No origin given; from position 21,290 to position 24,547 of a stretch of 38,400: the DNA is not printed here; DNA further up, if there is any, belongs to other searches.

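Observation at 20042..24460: Giant SNF2 ATPase with an uncharacterised ~900-aa N-terminal extension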

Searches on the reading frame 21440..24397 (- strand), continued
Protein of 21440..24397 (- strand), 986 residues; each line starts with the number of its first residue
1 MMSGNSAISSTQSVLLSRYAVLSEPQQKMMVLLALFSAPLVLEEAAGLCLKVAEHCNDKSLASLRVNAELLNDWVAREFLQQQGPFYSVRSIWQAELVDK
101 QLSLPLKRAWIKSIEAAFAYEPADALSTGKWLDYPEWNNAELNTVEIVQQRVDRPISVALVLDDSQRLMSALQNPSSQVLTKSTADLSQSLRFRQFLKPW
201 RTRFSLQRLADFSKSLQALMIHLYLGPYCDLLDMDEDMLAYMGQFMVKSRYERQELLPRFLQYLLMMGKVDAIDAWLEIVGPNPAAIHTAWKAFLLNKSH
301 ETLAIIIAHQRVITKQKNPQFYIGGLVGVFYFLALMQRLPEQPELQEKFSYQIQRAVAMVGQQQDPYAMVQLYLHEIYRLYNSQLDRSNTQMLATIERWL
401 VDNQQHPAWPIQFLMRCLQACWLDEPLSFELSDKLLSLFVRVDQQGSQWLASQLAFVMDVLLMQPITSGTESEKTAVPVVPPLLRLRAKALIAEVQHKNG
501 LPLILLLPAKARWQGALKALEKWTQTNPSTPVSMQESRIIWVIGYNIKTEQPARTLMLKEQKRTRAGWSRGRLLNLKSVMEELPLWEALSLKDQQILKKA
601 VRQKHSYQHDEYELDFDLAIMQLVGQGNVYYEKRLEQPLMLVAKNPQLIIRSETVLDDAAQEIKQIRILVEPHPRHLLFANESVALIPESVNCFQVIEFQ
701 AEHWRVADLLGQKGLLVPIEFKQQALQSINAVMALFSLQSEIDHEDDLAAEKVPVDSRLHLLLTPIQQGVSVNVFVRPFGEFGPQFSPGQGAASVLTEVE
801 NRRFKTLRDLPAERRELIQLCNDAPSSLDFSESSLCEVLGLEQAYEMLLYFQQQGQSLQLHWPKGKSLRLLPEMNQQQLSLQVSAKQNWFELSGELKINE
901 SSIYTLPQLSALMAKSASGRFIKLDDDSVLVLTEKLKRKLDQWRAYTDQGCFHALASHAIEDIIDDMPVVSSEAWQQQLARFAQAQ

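Call 78: get_annotated_region(hit=H2, flank=8000)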
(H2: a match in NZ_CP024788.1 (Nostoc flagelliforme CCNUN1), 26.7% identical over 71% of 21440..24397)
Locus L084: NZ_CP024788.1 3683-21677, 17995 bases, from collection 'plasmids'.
description: Nostoc flagelliforme CCNUN1 plasmid pNFSY03, complete sequence
organism: Nostoc flagelliforme CCNUN1 (NCBI taxid 2038116)
taxonomy: Bacteria; Cyanobacteriota; Cyanophyceae; Nostocales; Nostocaceae; Nostoc; Nostoc flagelliforme; Nostoc flagelliforme CCNUN1
host: -; source: cell culture,desert soil; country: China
typing (MOB-suite, as given by PLSDB): non-mobilizable
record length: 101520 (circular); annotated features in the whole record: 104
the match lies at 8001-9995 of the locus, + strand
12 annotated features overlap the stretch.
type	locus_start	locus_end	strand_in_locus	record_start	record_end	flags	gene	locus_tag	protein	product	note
CDS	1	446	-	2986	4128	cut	-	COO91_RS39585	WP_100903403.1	IS4 family transposase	-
CDS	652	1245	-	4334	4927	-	-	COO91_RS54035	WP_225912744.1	hypothetical protein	-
CDS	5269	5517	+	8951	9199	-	-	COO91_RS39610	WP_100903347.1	hypothetical protein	-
CDS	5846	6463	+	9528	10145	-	-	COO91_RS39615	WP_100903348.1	hypothetical protein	-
CDS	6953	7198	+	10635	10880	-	-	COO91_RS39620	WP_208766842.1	hypothetical protein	-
CDS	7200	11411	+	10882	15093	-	-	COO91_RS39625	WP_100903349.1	DEAD/DEAH box helicase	-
CDS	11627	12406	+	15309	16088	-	-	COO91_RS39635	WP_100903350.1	type 1 glutamine amidotransferase domain-containing protein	-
CDS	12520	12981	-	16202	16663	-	-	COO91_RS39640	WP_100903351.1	hypothetical protein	-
CDS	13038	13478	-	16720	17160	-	-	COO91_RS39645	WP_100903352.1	hypothetical protein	-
CDS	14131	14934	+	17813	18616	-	-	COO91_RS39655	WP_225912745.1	endonuclease/exonuclease/phosphatase family protein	-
CDS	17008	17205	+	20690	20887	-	-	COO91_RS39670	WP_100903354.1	NblA/ycf18 family protein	-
CDS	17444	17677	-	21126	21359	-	-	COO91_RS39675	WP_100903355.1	EF-hand domain-containing protein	-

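Call 79: get_annotated_region(hit=H18, flank=7000)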
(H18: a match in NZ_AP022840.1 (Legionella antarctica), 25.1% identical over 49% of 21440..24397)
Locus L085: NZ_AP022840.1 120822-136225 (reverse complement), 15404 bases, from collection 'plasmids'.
description: Legionella antarctica strain TUM19329 plasmid pTUM19329-1
organism: Legionella antarctica (NCBI taxid 2708020)
taxonomy: Bacteria; Pseudomonadota; Gammaproteobacteria; Legionellales; Legionellaceae; Legionella; Legionella antarctica
host: -; source: -; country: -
typing (MOB-suite, as given by PLSDB): non-mobilizable; mating-pair formation MPF_F
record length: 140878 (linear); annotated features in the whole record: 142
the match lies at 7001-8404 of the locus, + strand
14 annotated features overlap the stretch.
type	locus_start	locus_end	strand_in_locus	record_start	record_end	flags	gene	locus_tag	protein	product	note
CDS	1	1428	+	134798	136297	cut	-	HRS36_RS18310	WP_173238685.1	YfjI family protein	-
CDS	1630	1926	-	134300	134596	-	-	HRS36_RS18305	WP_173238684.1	type II toxin-antitoxin system RelE/ParE family toxin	GO:0030541 - plasmid partitioning [Evidence IEA]; GO:0051290 - protein heterotetramerization [Evidence IEA]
CDS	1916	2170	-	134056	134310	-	-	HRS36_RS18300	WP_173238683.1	type II toxin-antitoxin system ParD family antitoxin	GO:0051983 - regulation of chromosome segregation [Evidence IEA]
CDS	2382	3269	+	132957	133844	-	-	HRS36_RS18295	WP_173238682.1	recombinase family protein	GO:0006310 - DNA recombination [Evidence IEA]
CDS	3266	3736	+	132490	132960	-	-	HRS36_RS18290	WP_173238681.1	WGR domain-containing protein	-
CDS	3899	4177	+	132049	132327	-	-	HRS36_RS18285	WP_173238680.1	HU family DNA-binding protein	GO:0030261 - chromosome condensation [Evidence IEA]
CDS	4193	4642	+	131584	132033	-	ssb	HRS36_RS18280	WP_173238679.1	single-stranded DNA-binding protein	GO:0006310 - DNA recombination [Evidence IEA]; GO:0006281 - DNA repair [Evidence IEA]; GO:0006260 - DNA replication ...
CDS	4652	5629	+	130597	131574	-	-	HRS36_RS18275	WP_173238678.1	recombination-associated protein RdgC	-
CDS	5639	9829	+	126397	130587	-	-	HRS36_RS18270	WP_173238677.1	DEAD/DEAH box helicase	-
CDS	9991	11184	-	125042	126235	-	-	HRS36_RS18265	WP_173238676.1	Tn3 family transposase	-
CDS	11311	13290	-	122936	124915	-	-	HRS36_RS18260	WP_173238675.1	DUF4158 domain-containing protein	-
CDS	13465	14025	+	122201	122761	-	-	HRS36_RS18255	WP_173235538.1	recombinase family protein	GO:0006310 - DNA recombination [Evidence IEA]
CDS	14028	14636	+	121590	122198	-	-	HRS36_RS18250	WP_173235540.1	plasmid pRiA4b ORF-3 family protein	-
CDS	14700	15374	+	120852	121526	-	-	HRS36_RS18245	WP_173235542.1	hypothetical protein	-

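Call 80: get_annotated_region(hit=H16, flank=7000)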
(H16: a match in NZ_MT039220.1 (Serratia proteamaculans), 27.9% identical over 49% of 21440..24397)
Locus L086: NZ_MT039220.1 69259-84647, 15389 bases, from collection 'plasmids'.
description: Serratia proteamaculans strain AGR_Sm1a plasmid unnamed1, complete sequence
organism: Serratia proteamaculans (NCBI taxid 28151)
taxonomy: Bacteria; Pseudomonadota; Gammaproteobacteria; Enterobacterales; Yersiniaceae; Serratia; Serratia proteamaculans
host: -; source: -; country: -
typing (MOB-suite, as given by PLSDB): mobilizable; replicon IncFII; relaxase MOBP
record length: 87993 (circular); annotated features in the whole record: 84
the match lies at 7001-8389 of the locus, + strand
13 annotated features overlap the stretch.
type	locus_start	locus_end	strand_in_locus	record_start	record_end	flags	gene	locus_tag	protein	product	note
CDS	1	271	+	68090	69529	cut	nhaC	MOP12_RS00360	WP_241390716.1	Na+/H+ antiporter NhaC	GO:1902600 - proton transmembrane transport [Evidence IEA]; GO:0006814 - sodium ion transport [Evidence IEA]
CDS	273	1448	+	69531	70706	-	-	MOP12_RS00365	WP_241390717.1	MalY/PatB family protein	GO:0009086 - methionine biosynthetic process [Evidence IEA]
CDS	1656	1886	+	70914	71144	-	-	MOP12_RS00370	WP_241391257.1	hypothetical protein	-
CDS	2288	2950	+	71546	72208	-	-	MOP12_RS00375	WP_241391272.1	recombinase family protein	GO:0006310 - DNA recombination [Evidence IEA]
CDS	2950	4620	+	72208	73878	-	-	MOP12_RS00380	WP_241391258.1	IS481 family transposase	-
CDS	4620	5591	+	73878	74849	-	-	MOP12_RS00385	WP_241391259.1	AAA family ATPase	-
CDS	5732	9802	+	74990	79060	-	-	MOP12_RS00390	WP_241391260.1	DEAD/DEAH box helicase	-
CDS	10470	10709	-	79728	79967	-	-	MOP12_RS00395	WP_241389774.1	plasmid partition protein ParG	-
CDS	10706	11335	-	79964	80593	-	parA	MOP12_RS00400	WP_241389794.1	ParA family partition ATPase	-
CDS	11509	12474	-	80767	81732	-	-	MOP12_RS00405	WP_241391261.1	tyrosine-type recombinase/integrase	GO:0015074 - DNA integration [Evidence IEA]; GO:0006310 - DNA recombination [Evidence IEA]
CDS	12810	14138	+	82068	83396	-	-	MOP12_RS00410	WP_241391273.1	nucleotidyltransferase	-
CDS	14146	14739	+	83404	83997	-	-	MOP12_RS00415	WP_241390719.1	SLATT domain-containing protein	-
CDS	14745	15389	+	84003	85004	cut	-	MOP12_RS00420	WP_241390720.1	hypothetical protein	-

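Call 81: get_annotated_region(hit=H15, flank=7000)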
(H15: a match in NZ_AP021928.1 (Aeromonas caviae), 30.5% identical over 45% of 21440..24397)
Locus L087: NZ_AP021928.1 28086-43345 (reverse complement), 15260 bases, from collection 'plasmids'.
description: Aeromonas caviae strain WP2-W18-ESBL-01 plasmid pWP2-W18-ESBL-01_1, complete sequence
organism: Aeromonas caviae (NCBI taxid 648)
taxonomy: Bacteria; Pseudomonadota; Gammaproteobacteria; Aeromonadales; Aeromonadaceae; Aeromonas; Aeromonas caviae
host: -; source: -; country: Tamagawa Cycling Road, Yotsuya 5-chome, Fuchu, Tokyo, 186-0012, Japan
typing (MOB-suite, as given by PLSDB): non-mobilizable; replicon rep_cluster_1169
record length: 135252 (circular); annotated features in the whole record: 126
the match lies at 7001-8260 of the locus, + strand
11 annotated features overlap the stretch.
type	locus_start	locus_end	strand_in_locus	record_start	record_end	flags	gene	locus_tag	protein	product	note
CDS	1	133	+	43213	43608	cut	-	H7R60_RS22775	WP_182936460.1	winged helix-turn-helix domain-containing protein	GO:0000160 - phosphorelay signal transduction system [Evidence IEA]; GO:0006355 - regulation of DNA-templated ...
CDS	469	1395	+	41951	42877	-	-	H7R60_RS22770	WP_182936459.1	IS30 family transposase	-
CDS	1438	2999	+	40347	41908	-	-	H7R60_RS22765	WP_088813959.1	IS3-like element ISAs20 family transposase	GO:0006313 - DNA transposition [Evidence IEA]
CDS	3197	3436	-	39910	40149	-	-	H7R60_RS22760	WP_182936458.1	plasmid partition protein ParG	-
CDS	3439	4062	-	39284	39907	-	parA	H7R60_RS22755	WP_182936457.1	ParA family partition ATPase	-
CDS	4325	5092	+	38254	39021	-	-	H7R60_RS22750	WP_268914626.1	Rpn family recombination-promoting nuclease/putative transposase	-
CDS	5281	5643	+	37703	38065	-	-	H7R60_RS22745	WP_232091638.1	hypothetical protein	-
CDS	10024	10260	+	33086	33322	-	-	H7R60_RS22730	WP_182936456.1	hypothetical protein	-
CDS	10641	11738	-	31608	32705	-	-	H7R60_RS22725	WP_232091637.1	HlyD family efflux transporter periplasmic adaptor subunit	-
CDS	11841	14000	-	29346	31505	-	-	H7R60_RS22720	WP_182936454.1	peptidase domain-containing ABC transporter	-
CDS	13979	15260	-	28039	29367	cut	-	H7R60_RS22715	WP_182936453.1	TolC family protein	GO:0055085 - transmembrane transport [Evidence IEA]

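Call 86: get_annotated_region(hit=H17, flank=7000)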
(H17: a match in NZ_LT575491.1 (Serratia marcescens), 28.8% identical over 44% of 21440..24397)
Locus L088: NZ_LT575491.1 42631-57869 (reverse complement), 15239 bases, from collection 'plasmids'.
description: Serratia marcescens isolate PWN146_assembly plasmid PWN146p1, complete sequence
organism: Serratia marcescens (NCBI taxid 615)
taxonomy: Bacteria; Pseudomonadota; Gammaproteobacteria; Enterobacterales; Yersiniaceae; Serratia; Serratia marcescens
host: -; source: Bursaphelenchus xylophilus,Cuticle of of the plant parasitic nematode Bursaphelenchus xylophilus extracted ...; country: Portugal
typing (MOB-suite, as given by PLSDB): conjugative; replicon IncI1; relaxase MOBF; mating-pair formation MPF_F
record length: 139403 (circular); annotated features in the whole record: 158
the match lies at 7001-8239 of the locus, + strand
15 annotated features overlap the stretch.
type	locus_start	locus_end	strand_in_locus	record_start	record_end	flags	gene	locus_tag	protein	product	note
CDS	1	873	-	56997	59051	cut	-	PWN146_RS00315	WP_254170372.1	ParB/RepB/Spo0J family partition protein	-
CDS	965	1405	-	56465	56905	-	-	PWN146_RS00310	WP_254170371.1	hypothetical protein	-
CDS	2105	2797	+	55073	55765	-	-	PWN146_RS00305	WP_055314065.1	ParA family protein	-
CDS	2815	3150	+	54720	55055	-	-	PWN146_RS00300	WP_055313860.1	hypothetical protein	-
CDS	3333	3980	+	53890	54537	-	-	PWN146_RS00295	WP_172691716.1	recombinase family protein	GO:0006310 - DNA recombination [Evidence IEA]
CDS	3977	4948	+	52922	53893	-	-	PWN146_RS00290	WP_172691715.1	Rpn family recombination-promoting nuclease/putative transposase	-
CDS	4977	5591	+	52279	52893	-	-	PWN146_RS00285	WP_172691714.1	DUF2913 family protein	-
CDS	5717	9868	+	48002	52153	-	-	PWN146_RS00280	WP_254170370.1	DEAD/DEAH box helicase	-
CDS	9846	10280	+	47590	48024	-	-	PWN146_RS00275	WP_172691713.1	regulatory protein RecX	GO:0006282 - regulation of DNA repair [Evidence IEA]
CDS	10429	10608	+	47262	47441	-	-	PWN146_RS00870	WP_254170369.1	hypothetical protein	-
CDS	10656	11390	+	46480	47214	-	-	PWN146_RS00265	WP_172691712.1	DUF5710 domain-containing protein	-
CDS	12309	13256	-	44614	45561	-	-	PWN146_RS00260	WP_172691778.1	Replication protein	-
CDS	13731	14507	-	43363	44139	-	traX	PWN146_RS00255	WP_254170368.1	type-F conjugative transfer system pilin acetylase TraX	-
CDS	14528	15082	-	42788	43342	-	-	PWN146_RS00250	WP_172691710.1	phospholipase D family protein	-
CDS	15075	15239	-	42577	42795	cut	-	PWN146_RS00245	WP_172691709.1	hypothetical protein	-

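Call 87: get_annotated_region(hit=H13, flank=7000)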
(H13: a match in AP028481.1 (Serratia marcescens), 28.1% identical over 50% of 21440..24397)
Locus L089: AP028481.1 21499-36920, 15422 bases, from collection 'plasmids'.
description: Serratia marcescens 14VA4 plasmid p14VA4_1 DNA, complete sequence
organism: Serratia marcescens (NCBI taxid 615)
taxonomy: Bacteria; Pseudomonadota; Gammaproteobacteria; Enterobacterales; Yersiniaceae; Serratia; Serratia marcescens
host: -; source: Homo sapiens; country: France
typing (MOB-suite, as given by PLSDB): mobilizable; replicon IncI1; relaxase MOBF
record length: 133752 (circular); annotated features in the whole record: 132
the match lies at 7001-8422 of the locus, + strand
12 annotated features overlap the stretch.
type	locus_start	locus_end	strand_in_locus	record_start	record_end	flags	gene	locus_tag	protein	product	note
CDS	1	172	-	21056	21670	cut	-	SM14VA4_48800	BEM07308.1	hypothetical protein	-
CDS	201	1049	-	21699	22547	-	-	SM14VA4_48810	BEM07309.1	hypothetical protein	-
CDS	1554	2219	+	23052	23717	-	-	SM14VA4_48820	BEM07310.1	TniR protein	-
CDS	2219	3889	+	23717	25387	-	-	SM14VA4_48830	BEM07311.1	hypothetical protein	-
CDS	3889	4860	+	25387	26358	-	-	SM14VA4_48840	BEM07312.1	hypothetical protein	-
CDS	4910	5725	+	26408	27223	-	-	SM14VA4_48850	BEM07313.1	hypothetical protein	-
CDS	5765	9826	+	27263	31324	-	-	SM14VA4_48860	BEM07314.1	hypothetical protein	-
CDS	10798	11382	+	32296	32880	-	pinR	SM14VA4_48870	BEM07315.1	serine recombinase PinR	-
CDS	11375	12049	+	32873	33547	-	ytbI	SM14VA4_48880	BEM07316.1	acyl-homoserine-lactone synthase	-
CDS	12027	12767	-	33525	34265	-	yspR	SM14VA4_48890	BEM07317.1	LuxR family transcriptional regulator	-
CDS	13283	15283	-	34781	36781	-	-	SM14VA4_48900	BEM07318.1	hypothetical protein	-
CDS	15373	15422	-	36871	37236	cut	-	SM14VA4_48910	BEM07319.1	hypothetical protein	-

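Call 95: search_protein_families(library=pfam, proteins=[L083:4366-5019:+, L083:5019-6686:+, L083:6686-7657:+, L083:7747-11793:+, L089:4910-5725:+, L085:5639-9829:+], max_evalue=0.001)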
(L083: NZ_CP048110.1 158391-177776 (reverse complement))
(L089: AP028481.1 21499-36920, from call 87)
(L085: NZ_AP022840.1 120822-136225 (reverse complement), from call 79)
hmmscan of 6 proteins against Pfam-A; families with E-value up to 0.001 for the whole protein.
L083:4366-5019:+ (217 aa): 1 family
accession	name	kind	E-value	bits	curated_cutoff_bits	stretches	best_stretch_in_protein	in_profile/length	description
PF00239.26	Resolvase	-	2.6e-42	144.8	23.3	1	3-142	2-144/145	Resolvase, N terminal domain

L083:5019-6686:+ (555 aa): 0 families

L083:6686-7657:+ (323 aa): 6 families
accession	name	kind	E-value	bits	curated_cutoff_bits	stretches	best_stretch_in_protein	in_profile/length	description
PF13401.12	AAA_22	-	6.6e-15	56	27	1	39-169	4-127/130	AAA domain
PF13191.12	AAA_16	-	1.1e-09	39.4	32.6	1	30-155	13-162/167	AAA ATPase domain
PF00004.35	AAA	-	0.00013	22.8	21.2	1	45-162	3-106/131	ATPase family associated with various cellular activities (AAA)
PF13604.12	AAA_30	-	0.00033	20.9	27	1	34-165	11-124/191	AAA domain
PF07728.20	AAA_5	-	0.00046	20.6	22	0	50-149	9-91/139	AAA domain (dynein-related subfamily)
PF25199.1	nSTAND_NTPase5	-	0.0006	20.1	34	0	37-137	38-109/145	Novel STAND NTPase 5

L083:7747-11793:+ (1348 aa): 2 families
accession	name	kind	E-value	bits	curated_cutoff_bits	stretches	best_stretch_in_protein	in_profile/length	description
PF00176.29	SNF2-rel_dom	-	2.1e-62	211.3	24.9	1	903-1170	1-290/290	SNF2-related domain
PF00271.37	Helicase_C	-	3e-24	85.8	23.5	1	1181-1292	2-110/110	Helicase conserved C-terminal domain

L089:4910-5725:+ (271 aa): 1 family
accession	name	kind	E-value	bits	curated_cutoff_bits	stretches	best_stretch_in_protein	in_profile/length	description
PF15607.11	Ntox44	-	2.6e-10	41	24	1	39-96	1-80/104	Bacterial toxin 44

L085:5639-9829:+ (1396 aa): 2 families
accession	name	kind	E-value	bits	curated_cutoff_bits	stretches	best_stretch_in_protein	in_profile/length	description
PF00176.29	SNF2-rel_dom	-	1.8e-66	224.7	24.9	1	944-1215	1-289/290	SNF2-related domain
PF00271.37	Helicase_C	-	7.7e-26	91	23.5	1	1233-1338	4-110/110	Helicase conserved C-terminal domain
